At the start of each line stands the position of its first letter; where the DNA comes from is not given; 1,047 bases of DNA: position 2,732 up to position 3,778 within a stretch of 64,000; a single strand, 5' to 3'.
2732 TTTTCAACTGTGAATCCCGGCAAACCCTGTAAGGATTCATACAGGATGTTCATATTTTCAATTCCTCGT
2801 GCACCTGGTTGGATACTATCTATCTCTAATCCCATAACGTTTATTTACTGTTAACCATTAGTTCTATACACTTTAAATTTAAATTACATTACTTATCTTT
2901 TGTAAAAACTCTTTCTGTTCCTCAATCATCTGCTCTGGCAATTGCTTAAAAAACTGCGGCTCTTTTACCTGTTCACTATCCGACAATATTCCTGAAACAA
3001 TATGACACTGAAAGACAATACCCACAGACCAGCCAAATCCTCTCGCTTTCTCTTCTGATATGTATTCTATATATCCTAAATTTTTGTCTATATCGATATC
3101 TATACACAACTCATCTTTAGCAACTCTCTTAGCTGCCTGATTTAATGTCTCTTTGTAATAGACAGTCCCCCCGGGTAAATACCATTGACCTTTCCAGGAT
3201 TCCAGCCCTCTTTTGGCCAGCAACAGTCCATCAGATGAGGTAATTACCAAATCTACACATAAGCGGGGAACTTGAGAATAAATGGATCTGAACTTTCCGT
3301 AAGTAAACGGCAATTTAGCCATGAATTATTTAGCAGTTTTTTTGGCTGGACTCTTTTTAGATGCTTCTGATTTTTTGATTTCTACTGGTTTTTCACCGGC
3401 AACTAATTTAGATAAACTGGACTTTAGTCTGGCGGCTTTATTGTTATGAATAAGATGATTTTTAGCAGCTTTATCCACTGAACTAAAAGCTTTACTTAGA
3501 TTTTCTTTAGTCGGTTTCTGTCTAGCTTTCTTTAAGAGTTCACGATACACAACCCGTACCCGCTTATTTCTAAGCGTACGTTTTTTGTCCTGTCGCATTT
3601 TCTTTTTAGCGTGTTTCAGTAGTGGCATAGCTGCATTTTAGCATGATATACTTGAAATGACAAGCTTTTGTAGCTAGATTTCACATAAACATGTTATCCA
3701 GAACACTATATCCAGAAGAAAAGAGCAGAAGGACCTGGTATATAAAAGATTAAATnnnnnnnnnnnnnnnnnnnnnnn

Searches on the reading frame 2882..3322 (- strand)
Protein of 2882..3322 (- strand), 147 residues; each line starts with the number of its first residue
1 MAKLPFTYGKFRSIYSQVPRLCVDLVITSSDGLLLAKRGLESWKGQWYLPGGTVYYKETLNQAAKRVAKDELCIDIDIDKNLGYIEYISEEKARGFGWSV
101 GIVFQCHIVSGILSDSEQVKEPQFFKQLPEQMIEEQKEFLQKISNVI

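Call 18: search_protein_families(library=pfam, proteins=[window:2882-3322:-], max_evalue=0.001)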
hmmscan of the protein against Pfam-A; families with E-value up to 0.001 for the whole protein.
window:2882-3322:- (147 aa): 1 family
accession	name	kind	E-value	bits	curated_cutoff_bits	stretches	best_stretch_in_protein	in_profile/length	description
PF00293.34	NUDIX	-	1.7e-10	41.5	21.1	1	20-100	3-81/134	NUDIX domain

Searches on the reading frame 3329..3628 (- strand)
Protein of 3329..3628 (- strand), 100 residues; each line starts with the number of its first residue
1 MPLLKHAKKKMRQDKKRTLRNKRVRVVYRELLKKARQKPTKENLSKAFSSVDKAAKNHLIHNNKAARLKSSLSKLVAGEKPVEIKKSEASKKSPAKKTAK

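Call 18: search_protein_families(library=pfam, proteins=[window:3329-3628:-], max_evalue=0.001)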
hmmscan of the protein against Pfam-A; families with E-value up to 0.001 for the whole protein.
window:3329-3628:- (100 aa): 1 family
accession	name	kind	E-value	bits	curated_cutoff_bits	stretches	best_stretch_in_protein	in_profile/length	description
PF01649.23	Ribosomal_S20p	-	1.5e-12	48.4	29.5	1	5-76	4-82/83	Ribosomal protein S20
